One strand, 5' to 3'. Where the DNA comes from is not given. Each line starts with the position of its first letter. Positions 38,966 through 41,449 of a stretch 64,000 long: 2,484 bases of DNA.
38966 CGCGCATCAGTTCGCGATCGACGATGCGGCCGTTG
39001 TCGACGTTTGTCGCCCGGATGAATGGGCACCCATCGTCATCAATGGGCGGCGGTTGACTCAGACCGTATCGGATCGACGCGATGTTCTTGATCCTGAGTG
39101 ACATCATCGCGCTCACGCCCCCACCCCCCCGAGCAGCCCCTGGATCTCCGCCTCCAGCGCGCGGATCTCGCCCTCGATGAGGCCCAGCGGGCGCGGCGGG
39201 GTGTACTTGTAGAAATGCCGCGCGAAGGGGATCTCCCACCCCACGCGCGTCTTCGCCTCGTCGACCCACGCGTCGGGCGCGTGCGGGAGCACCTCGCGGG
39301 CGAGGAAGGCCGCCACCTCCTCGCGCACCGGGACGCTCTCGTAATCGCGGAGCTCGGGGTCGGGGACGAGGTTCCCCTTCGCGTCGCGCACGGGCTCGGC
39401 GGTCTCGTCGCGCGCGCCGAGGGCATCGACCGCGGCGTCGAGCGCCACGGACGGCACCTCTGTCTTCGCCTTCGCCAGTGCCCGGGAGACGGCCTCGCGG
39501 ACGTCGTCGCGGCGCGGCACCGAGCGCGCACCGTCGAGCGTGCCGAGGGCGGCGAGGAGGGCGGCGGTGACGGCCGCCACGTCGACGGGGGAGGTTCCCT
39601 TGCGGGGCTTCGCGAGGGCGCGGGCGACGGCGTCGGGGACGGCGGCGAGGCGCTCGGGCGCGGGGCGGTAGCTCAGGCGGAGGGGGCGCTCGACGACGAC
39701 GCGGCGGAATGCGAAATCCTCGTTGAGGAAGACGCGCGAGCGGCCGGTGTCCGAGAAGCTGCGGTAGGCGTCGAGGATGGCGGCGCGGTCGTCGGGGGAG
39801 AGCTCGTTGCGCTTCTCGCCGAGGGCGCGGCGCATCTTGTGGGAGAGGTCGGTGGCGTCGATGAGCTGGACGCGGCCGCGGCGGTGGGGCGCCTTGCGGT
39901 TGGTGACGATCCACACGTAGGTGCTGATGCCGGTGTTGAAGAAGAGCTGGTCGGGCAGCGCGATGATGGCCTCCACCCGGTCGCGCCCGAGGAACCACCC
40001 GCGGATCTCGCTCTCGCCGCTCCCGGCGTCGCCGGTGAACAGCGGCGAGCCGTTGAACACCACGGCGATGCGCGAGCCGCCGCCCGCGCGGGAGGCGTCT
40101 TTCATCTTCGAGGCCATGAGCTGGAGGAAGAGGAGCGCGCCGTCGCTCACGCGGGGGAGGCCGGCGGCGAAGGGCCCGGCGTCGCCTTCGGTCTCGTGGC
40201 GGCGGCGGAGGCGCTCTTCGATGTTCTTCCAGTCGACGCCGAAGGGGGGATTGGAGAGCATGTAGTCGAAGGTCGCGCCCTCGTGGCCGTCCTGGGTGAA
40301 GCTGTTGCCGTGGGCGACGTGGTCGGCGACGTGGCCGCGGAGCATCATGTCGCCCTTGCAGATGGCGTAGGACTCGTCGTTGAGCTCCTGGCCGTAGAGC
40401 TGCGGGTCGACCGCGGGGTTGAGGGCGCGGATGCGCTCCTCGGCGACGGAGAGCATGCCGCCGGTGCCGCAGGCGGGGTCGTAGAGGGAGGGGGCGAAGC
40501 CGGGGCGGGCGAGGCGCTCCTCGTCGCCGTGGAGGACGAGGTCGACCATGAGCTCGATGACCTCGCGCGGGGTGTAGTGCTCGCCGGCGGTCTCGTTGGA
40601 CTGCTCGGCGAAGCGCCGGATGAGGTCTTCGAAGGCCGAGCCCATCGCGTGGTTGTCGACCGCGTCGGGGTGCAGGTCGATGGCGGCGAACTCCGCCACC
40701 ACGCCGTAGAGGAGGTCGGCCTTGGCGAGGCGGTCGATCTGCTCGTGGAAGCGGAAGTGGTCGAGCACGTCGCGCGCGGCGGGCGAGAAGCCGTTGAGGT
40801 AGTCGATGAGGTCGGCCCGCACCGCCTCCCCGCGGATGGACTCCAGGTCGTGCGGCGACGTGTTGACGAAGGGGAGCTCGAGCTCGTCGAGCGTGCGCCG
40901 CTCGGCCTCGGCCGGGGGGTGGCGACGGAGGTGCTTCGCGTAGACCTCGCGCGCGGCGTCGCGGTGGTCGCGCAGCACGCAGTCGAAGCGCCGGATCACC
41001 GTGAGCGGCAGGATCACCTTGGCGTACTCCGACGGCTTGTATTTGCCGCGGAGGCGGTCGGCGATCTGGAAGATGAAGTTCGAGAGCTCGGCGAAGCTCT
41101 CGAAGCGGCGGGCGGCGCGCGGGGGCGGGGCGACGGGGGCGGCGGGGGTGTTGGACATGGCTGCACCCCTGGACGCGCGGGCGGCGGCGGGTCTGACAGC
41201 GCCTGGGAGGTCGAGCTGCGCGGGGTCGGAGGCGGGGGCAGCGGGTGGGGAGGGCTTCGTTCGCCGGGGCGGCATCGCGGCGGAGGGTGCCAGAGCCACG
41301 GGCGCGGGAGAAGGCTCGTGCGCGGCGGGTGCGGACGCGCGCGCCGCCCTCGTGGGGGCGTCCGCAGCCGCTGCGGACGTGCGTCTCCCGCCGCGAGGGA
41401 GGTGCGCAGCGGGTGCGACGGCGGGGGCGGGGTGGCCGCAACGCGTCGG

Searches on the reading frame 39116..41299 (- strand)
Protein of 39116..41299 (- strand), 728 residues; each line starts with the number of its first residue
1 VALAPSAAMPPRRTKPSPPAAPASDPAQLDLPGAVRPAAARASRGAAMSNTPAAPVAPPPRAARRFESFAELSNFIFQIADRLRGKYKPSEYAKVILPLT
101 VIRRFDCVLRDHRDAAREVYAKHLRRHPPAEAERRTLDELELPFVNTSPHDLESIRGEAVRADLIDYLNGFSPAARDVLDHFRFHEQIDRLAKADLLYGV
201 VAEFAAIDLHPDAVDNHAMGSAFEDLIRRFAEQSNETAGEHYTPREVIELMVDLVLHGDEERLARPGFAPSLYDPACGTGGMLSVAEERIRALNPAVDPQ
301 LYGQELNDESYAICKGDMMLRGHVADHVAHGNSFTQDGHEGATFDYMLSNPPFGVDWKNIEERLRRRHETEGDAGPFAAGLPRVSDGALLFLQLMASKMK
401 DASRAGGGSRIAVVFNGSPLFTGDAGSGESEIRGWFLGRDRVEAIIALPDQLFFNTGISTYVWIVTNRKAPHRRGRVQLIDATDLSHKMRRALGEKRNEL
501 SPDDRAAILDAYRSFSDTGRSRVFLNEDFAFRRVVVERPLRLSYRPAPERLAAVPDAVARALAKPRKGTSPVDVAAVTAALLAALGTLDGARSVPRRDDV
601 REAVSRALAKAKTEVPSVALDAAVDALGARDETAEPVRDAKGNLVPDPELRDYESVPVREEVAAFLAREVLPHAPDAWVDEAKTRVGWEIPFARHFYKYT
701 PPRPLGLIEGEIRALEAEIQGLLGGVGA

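Call 52: search_protein_families(library=pfam, proteins=[window:39116-41299:-], max_evalue=0.001)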
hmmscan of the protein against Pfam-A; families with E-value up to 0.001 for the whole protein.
window:39116-41299:- (728 aa): 2 families
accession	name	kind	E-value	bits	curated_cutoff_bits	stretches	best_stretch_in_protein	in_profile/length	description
PF02384.22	N6_Mtase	-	2.3e-55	188.6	20.4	1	215-518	2-278/311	N-6 DNA Methylase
PF12161.14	HsdM_N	-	1.5e-23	84.3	24.5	1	72-204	1-135/135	HsdM N-terminal domain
